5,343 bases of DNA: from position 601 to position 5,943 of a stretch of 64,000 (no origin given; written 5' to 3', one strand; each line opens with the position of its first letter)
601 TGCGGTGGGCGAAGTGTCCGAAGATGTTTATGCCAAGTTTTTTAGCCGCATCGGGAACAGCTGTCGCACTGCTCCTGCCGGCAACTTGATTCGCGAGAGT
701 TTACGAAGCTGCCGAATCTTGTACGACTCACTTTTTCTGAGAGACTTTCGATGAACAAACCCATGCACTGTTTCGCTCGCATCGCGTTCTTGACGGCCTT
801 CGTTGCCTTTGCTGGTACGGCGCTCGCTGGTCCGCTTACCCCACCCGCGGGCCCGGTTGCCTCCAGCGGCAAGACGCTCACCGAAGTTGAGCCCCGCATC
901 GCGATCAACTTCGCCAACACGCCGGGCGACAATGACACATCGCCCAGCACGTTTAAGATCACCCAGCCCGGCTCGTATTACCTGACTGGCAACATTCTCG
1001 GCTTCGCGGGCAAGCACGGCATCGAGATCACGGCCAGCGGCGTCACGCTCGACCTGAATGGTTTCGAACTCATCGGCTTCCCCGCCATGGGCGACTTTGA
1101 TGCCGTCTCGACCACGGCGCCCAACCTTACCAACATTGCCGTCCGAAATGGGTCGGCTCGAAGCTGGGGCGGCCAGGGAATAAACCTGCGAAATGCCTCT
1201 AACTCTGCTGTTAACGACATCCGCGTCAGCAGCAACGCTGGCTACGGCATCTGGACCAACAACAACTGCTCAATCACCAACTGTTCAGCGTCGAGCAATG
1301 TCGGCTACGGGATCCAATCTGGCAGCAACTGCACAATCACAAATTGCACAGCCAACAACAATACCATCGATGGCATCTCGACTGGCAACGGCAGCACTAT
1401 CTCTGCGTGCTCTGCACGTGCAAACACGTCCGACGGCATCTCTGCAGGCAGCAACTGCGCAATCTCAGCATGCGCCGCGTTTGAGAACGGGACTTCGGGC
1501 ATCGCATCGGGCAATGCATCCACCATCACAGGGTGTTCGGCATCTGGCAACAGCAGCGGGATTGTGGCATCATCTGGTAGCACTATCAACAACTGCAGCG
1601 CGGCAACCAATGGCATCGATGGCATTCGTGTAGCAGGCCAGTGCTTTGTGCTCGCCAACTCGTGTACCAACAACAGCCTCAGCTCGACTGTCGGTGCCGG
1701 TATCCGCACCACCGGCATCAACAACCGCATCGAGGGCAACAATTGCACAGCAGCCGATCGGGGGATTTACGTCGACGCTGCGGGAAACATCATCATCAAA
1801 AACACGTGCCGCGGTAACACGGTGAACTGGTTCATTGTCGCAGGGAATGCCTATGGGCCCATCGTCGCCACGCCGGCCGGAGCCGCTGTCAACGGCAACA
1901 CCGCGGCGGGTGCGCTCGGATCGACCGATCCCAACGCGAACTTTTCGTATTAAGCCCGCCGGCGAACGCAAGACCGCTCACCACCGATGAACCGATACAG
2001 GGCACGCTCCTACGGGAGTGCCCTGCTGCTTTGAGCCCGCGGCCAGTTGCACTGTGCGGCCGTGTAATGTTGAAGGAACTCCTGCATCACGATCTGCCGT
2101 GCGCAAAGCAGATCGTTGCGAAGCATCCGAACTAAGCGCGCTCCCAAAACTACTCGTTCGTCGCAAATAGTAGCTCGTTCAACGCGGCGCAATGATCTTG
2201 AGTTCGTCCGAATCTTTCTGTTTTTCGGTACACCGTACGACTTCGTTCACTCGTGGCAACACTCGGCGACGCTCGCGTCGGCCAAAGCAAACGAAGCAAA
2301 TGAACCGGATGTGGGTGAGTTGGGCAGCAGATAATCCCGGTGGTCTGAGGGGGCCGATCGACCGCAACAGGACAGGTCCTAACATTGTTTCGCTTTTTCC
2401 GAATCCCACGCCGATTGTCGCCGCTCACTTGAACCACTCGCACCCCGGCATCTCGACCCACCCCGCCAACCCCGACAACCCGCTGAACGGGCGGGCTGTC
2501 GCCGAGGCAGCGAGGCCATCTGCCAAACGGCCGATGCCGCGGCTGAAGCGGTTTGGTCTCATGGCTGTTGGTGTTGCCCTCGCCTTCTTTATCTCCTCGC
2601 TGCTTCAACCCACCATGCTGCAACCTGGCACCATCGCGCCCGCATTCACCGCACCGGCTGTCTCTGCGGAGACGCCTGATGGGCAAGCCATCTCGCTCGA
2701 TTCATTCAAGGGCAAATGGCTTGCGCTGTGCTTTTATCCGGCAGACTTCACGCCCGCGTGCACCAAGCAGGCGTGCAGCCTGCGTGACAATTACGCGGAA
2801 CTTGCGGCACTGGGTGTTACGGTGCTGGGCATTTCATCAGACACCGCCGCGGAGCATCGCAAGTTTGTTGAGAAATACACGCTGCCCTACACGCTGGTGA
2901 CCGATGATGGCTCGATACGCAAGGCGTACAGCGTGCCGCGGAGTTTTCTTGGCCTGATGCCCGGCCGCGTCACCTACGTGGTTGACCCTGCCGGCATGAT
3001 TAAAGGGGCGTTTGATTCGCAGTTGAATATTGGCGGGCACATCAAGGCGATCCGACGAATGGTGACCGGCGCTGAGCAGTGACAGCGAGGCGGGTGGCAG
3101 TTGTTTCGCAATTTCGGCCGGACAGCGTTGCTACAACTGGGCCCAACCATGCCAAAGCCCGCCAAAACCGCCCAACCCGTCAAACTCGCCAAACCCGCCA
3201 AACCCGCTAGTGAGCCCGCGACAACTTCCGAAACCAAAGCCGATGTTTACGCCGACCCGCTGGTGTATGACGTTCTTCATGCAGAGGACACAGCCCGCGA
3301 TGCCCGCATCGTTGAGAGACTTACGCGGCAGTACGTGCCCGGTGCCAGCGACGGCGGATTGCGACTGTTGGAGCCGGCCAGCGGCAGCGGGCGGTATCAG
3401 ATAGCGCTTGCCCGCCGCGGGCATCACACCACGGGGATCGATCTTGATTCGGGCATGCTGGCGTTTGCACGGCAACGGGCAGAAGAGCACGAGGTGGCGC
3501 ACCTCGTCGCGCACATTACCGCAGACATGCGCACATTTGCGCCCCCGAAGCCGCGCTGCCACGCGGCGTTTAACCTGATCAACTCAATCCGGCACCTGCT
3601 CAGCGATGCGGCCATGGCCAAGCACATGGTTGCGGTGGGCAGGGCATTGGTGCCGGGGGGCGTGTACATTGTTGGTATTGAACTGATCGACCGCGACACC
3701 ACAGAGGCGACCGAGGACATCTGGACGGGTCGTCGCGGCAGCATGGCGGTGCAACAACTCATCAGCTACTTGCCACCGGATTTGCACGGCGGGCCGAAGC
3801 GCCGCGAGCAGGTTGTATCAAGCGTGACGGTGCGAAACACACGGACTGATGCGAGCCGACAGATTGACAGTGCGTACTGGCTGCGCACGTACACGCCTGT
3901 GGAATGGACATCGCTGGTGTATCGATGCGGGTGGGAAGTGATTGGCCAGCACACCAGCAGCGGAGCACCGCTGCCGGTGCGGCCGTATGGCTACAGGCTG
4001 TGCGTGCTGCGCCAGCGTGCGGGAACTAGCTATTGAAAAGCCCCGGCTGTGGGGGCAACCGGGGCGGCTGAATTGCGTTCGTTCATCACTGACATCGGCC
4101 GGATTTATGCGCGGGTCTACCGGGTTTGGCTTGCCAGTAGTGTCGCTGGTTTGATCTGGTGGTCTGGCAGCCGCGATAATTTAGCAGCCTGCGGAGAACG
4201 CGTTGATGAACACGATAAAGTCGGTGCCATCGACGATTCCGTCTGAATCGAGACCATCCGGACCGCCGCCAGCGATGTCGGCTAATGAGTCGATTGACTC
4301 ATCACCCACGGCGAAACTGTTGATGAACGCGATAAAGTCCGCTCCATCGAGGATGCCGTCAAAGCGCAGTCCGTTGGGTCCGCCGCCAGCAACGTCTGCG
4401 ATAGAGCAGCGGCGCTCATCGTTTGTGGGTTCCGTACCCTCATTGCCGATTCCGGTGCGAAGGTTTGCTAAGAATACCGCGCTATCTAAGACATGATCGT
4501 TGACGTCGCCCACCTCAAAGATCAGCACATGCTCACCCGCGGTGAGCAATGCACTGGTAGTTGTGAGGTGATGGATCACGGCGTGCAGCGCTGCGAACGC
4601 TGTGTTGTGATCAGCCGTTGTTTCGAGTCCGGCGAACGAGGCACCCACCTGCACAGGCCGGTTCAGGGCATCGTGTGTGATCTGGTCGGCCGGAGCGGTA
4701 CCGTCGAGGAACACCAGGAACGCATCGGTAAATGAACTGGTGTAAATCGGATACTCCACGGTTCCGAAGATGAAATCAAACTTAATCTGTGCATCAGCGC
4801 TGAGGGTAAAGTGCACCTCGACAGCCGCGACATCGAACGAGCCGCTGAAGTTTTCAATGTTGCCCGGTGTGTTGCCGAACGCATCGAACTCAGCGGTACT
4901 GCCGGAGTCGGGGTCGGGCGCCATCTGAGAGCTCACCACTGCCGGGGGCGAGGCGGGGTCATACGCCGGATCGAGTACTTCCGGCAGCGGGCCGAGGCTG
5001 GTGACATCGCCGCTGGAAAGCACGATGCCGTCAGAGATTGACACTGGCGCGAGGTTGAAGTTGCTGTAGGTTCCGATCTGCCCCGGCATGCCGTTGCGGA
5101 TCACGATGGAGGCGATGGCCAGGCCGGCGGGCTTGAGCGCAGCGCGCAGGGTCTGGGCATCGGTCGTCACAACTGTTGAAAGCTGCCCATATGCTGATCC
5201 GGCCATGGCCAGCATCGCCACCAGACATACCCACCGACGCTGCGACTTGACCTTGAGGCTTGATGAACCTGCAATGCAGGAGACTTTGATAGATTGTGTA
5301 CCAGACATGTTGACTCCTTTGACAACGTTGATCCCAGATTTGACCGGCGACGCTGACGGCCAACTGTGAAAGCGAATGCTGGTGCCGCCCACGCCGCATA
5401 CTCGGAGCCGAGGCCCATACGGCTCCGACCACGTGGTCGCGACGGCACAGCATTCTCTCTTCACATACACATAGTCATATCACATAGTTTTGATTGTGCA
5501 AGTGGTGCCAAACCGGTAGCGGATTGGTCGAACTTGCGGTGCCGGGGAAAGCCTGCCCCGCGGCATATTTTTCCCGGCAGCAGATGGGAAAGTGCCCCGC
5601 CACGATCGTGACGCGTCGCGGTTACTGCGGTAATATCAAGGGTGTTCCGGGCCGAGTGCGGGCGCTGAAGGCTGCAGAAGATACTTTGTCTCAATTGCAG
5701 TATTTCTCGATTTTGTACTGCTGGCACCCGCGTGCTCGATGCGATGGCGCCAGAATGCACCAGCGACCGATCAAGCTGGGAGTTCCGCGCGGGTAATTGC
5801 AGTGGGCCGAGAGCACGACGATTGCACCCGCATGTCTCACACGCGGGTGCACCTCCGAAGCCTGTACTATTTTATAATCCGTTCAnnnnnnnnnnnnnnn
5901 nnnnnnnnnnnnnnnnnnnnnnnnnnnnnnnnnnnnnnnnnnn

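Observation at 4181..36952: Six genes carry the same Cys-bracketed, double EF-hand/dockerin-like C-terminal module ending exactly in Gly-Cys-stop: candidate surface-anchoring system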

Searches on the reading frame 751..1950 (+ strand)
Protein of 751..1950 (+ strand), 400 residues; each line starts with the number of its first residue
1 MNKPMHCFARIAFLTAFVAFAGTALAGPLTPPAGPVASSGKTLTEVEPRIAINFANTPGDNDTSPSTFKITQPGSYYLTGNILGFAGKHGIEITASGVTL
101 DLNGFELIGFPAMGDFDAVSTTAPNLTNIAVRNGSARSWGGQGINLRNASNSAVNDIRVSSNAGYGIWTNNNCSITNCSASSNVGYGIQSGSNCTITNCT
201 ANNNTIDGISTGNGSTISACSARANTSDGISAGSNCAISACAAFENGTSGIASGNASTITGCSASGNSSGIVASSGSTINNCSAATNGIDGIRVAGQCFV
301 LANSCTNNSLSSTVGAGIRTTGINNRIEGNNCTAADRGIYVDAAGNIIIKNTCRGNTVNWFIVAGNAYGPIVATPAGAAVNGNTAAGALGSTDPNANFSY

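Call 22: search_protein_families(library=pfam, proteins=[window:751-1950:+], max_evalue=0.001)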
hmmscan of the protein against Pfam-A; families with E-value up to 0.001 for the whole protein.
window:751-1950:+ (400 aa): 2 families
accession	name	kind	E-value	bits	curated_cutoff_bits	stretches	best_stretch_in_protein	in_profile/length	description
PF13229.12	Beta_helix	-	8.6e-16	58.4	25.9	2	77-216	12-149/158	Right handed beta helix region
PF05048.19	NosD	-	2.4e-08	34.1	23.6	2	134-278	9-160/212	Periplasmic copper-binding protein (NosD)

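Call 54: search_protein_families(library=ncbifam, proteins=[window:751-1950:+], max_evalue=0.001)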
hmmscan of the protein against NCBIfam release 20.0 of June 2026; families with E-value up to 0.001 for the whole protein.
window:751-1950:+ (400 aa): 1 family
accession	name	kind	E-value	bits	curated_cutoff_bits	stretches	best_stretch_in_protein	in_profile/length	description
TIGR03804.1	para_beta_helix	repeat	3.5e-05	23.4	19.45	1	324-357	9-43/44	parallel beta-helix repeat protein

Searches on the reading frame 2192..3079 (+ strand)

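Call 22: search_protein_families(library=pfam, proteins=[window:2192-3079:+], max_evalue=0.001)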
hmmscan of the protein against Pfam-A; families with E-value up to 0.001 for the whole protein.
window:2192-3079:+ (296 aa): 2 families
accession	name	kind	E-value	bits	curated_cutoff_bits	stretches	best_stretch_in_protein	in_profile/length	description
PF00578.27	AhpC-TSA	-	8e-33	113.5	26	1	146-271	2-122/124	AhpC/TSA family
PF08534.16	Redoxin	-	6.7e-17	62.1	26.6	1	153-250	5-106/148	Redoxin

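Call 54: search_protein_families(library=ncbifam, proteins=[window:2192-3079:+], max_evalue=0.001)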
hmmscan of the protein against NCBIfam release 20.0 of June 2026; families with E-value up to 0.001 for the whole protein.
window:2192-3079:+ (296 aa): 11 families
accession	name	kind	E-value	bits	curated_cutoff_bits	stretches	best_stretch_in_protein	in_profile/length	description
NF006960.0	PRK09437.1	equivalog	5.5e-24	84.9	140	1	143-276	4-138/156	thioredoxin-dependent thiol peroxidase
NF053650.1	PerredPrxQDein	equivalog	1.1e-23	83.8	260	1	156-292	3-143/148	thioredoxin-dependent peroxiredoxin PrxQ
NF040737.1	peroxi_PrxU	equivalog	1.2e-20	74.2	270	1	140-285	33-183/233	thioredoxin-dependent peroxiredoxin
TIGR03137.1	AhpC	equivalog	1.2e-17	64.3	272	1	165-294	22-155/187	alkyl hydroperoxide reductase subunit C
NF009668.0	PRK13189.1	equivalog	3.5e-16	59.1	211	1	153-292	15-161/224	peroxiredoxin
NF009669.0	PRK13190.1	equivalog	1.5e-13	50.4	261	1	154-291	9-151/203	putative peroxiredoxin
NF009670.0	PRK13191.1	equivalog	7.6e-12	45.2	374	1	155-291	14-157/215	putative peroxiredoxin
NF002854.0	PRK03147.1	subfamily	2.1e-09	37.5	170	1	123-271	16-153/176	thiol-disulfide oxidoreductase ResA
NF010122.0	PRK13599.1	equivalog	4.3e-08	32.8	456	1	164-289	23-155/220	peroxiredoxin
NF011576.0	PRK15000.1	subfamily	4.4e-08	33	301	1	148-292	7-159/200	peroxiredoxin C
NF040769.1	SelL_rel_redox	subfamily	0.00054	19.7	120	1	153-239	2-90/173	SelL-related redox protein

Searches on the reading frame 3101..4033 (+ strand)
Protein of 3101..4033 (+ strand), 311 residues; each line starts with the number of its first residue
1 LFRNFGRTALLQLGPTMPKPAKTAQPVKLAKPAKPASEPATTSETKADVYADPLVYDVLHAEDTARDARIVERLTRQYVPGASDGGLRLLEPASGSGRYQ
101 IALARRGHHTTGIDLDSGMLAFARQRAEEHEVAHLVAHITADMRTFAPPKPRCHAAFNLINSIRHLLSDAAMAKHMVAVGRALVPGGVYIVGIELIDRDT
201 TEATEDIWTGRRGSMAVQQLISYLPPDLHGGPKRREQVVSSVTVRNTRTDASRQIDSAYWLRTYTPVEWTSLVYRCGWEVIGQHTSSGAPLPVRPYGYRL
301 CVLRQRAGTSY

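Call 22: search_protein_families(library=pfam, proteins=[window:3101-4033:+], max_evalue=0.001)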
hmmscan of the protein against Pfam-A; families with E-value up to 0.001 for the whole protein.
window:3101-4033:+ (311 aa): 4 families
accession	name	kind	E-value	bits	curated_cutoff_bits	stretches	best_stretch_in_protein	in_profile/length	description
PF13649.12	Methyltransf_25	-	3.9e-11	43.9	27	1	90-187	2-97/97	Methyltransferase domain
PF13847.12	Methyltransf_31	-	2.3e-08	34.3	27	1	84-191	2-109/145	Methyltransferase domain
PF08241.18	Methyltransf_11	-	4.6e-08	34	21.2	1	90-190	1-94/95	Methyltransferase domain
PF08242.18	Methyltransf_12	-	0.00015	22.8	30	1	93-188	4-97/98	Methyltransferase domain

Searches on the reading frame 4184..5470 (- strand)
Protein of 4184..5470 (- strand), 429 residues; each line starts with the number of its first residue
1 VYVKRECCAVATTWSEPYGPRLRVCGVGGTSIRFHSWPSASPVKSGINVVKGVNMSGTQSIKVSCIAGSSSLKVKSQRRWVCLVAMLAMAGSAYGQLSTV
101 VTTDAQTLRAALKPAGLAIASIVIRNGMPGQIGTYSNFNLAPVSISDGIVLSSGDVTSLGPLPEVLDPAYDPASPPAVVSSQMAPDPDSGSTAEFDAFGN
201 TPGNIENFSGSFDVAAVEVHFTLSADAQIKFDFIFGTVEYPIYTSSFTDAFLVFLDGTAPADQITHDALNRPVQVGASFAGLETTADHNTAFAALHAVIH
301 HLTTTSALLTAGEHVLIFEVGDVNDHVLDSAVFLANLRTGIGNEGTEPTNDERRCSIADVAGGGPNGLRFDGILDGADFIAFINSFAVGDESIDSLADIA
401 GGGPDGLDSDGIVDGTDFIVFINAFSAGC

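Call 8: search_protein_families(library=ncbifam, proteins=[window:4184-5470:-], max_evalue=0.01)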
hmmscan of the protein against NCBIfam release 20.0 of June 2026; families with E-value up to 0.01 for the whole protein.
window:4184-5470:- (429 aa): 2 families
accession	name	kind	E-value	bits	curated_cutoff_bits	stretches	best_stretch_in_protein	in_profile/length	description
NF038133.1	choice_anch_L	domain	3.5e-19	69.1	27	1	108-335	3-215/219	choice-of-anchor L domain-containing protein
NF041540.1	dockerin_GC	domain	1.1e-13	51.3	29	1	357-429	2-67/67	GC-type dockerin domain-anchored protein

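Call 9: search_protein_families(library=pfam, proteins=[window:4184-5470:-], max_evalue=0.01)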
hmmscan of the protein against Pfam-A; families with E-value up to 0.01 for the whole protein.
window:4184-5470:- (429 aa): 0 families

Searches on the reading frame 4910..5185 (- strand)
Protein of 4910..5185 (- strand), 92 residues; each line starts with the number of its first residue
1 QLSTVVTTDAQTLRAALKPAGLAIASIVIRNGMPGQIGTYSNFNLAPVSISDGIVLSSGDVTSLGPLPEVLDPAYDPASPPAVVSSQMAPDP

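Call 80: find_homologous_proteins(query=window:4910-5185:-, max_evalue=0.001)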
Query seq(92 aa): 5 candidates shared short words with the query, none scored E <= 0.001.

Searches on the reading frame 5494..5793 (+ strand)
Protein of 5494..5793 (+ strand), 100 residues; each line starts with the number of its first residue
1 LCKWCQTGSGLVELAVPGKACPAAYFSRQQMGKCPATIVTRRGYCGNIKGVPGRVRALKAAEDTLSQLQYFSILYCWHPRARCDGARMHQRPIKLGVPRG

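Call 66: search_protein_families(library=pfam, proteins=[window:5494-5793:+], max_evalue=10)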
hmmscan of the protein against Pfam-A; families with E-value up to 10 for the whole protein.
window:5494-5793:+ (100 aa): 0 families
